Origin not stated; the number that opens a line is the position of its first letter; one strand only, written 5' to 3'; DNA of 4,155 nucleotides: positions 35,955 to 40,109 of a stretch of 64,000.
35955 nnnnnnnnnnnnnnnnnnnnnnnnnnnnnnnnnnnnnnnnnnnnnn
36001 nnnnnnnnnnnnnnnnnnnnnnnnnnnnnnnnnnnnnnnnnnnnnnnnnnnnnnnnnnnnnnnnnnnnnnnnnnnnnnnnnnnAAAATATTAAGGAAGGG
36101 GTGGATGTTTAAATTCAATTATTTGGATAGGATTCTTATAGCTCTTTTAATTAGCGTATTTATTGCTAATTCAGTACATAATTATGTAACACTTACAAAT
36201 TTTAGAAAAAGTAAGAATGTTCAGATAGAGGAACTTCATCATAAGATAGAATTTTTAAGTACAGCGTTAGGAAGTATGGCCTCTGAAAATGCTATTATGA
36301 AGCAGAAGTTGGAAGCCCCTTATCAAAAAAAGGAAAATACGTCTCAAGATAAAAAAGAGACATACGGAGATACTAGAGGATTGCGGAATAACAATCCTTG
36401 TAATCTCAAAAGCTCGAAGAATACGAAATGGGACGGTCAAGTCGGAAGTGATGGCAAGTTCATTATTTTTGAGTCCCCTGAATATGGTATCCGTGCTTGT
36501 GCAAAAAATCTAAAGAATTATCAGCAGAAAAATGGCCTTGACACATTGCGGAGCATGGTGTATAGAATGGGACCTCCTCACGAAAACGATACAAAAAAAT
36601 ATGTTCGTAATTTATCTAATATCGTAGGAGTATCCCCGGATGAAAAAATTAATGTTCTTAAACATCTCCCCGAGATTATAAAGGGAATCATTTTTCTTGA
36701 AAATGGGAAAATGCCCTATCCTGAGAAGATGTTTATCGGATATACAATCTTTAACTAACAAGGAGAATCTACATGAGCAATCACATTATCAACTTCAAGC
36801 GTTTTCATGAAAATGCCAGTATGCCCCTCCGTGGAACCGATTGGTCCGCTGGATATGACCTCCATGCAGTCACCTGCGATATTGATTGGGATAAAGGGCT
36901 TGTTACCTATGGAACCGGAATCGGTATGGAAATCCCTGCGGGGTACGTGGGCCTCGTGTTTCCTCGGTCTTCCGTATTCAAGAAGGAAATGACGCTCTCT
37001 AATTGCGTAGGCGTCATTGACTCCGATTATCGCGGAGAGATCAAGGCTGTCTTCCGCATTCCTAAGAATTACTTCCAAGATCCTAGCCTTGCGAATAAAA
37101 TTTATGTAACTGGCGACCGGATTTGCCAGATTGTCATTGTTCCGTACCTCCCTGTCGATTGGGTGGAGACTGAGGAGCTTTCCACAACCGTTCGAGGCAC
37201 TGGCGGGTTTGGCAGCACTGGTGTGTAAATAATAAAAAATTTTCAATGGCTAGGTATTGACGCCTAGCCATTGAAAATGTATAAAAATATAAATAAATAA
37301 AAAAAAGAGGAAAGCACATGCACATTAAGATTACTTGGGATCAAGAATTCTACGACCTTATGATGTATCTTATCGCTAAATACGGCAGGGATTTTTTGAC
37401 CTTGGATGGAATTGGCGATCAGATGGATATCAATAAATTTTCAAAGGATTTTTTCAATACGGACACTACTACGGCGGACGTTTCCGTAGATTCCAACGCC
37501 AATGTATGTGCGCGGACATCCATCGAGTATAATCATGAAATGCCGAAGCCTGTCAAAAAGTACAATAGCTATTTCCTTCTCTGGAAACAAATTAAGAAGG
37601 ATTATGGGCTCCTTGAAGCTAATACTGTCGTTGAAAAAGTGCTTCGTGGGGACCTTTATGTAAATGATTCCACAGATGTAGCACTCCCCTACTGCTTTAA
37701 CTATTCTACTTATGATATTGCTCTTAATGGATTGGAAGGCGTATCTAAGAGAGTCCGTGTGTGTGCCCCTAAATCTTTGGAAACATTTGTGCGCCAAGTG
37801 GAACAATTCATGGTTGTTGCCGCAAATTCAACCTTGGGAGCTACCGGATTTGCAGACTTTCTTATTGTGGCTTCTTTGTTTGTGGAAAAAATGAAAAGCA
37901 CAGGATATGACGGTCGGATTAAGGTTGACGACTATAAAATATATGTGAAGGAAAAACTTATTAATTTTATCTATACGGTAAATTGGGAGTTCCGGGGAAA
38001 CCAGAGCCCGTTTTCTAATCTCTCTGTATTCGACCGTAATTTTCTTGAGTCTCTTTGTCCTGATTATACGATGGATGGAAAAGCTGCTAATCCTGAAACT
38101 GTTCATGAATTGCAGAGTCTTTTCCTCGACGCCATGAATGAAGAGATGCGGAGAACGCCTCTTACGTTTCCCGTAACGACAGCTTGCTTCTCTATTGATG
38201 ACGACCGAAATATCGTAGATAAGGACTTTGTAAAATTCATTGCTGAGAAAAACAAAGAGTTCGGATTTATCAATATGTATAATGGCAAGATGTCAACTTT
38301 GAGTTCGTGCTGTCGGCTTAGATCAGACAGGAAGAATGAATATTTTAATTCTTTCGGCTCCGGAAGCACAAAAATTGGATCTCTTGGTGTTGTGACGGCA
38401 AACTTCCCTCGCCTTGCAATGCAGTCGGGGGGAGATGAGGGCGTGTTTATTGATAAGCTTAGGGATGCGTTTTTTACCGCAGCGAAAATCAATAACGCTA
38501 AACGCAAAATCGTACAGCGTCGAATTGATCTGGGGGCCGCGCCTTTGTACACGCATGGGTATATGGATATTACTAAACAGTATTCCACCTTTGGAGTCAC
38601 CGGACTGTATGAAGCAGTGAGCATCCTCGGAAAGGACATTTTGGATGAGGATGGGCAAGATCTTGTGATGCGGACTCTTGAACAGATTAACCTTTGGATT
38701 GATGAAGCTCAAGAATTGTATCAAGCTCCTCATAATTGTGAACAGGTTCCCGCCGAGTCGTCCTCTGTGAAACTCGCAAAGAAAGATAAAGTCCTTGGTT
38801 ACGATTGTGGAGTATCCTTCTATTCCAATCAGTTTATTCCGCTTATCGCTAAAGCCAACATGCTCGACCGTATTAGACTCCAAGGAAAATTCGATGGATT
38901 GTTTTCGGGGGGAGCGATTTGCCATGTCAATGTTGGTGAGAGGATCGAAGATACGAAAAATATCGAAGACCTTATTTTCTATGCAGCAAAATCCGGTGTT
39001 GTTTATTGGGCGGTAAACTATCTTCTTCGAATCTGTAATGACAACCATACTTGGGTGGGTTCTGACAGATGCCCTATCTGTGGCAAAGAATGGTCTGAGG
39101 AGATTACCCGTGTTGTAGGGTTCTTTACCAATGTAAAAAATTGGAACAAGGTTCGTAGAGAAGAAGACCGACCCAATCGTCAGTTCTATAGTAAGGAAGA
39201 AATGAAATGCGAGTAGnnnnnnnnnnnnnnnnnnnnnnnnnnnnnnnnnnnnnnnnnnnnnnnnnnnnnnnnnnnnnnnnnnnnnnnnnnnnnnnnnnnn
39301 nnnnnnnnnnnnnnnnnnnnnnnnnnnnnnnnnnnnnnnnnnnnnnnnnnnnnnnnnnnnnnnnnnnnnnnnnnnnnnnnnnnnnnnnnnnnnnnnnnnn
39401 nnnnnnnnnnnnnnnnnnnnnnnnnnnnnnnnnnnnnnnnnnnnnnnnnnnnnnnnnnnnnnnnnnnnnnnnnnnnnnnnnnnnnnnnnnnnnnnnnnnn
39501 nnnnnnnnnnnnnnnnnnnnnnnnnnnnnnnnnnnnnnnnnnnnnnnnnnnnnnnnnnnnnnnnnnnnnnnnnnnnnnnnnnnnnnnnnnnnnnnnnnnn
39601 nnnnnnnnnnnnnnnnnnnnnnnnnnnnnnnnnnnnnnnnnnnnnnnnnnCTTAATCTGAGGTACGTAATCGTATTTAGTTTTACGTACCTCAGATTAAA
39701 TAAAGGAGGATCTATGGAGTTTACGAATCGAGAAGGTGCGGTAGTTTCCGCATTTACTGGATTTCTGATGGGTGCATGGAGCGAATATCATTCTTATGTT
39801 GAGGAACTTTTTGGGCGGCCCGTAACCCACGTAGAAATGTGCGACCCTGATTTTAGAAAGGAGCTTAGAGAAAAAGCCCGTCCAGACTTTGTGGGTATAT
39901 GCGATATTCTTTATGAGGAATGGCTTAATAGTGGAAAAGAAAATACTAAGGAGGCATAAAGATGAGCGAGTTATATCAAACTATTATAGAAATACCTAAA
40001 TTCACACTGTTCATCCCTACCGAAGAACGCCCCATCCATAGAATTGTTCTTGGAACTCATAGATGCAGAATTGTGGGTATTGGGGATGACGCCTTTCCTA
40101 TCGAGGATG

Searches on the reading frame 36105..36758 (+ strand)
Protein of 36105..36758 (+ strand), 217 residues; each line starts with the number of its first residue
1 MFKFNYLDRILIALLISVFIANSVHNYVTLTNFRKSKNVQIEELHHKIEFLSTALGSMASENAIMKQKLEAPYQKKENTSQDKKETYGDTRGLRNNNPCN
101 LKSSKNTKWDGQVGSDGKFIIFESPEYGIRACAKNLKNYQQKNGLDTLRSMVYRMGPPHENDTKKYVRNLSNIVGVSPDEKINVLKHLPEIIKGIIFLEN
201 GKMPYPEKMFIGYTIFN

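Call 60: search_protein_families(library=pfam, proteins=[window:36105-36758:+], max_evalue=0.05)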
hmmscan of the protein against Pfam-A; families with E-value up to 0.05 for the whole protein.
window:36105-36758:+ (217 aa): 1 family
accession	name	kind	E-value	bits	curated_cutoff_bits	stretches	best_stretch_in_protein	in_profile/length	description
PF01832.25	Glucosaminidase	-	0.0063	17.6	30.2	1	90-153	36-98/123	Mannosyl-glycoprotein endo-beta-N-acetylglucosaminidase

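Call 90: search_protein_families(library=phrogs, proteins=[window:36105-36758:+], max_evalue=0.01)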
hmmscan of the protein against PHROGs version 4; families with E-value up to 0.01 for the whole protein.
window:36105-36758:+ (217 aa): 5 families
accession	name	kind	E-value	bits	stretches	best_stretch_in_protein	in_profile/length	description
phrog_873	-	head and packaging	2.6e-44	152.9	1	66-209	335-479/1277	endolysin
phrog_992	-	head and packaging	7.1e-18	65.6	1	75-207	161-280/764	head protein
phrog_2276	-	tail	4.1e-17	63.1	1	58-207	467-604/673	tail length tape measure protein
phrog_7694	-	unknown function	4.5e-12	46.6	1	71-203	485-619/675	-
phrog_7182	-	other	4.8e-12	45.9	1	90-191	658-767/1228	tail injection transglycosylase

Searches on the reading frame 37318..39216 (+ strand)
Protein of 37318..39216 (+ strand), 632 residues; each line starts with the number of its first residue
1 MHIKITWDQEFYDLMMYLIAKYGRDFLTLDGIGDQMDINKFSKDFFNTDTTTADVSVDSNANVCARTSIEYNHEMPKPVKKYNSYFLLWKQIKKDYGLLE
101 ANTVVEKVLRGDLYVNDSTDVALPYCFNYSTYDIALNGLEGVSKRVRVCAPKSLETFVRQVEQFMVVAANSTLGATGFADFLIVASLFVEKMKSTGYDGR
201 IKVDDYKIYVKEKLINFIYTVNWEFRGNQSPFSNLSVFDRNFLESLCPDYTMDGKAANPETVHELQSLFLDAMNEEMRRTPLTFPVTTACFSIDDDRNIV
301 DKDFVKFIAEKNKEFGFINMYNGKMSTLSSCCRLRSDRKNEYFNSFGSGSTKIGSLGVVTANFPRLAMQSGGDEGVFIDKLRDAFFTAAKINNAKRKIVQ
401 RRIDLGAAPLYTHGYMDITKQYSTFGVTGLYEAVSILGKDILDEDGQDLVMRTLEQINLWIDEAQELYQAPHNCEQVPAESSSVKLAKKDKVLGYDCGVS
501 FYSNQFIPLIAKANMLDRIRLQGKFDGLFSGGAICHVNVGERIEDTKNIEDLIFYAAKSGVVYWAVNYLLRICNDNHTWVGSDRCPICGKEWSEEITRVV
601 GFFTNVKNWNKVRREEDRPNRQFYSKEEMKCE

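Call 75: search_protein_families(library=phrogs, proteins=[window:37318-39216:+], max_evalue=0.001)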
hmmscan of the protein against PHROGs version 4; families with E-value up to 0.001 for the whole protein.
window:37318-39216:+ (632 aa): 5 families
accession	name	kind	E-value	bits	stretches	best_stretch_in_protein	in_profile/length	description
phrog_25611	-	DNA, RNA and nucleotide metabolism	1.4e-93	315.5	2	339-626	682-975/978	anaerobic ribonucleoside reductase large subunit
phrog_487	-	moron, auxiliary metabolic gene and host takeover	2e-31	110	1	102-616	155-705/718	NrdD-like anaerobic ribonucleotide reductase large subunit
phrog_4218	-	DNA, RNA and nucleotide metabolism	8.7e-18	65.5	1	354-611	33-320/333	anaerobic ribonucleoside reductase large subunit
phrog_29160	-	DNA, RNA and nucleotide metabolism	3e-05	25.2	1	503-607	30-134/158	anaerobic ribonucleoside reductase large subunit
phrog_26446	-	DNA, RNA and nucleotide metabolism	0.00058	19.1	0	354-382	41-69/761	anaerobic ribonucleoside reductase large subunit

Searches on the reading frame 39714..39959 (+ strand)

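Call 34: search_protein_families(library=phrogs, proteins=[window:39714-39959:+], max_evalue=0.01)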
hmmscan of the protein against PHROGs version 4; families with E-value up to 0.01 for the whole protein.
window:39714-39959:+ (81 aa): 2 families
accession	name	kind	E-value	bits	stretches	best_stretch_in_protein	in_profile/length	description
phrog_13999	-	unknown function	2.9e-14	53.7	1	3-63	4-64/71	-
phrog_23870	-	unknown function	5.9e-11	43.8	1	5-64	3-62/126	-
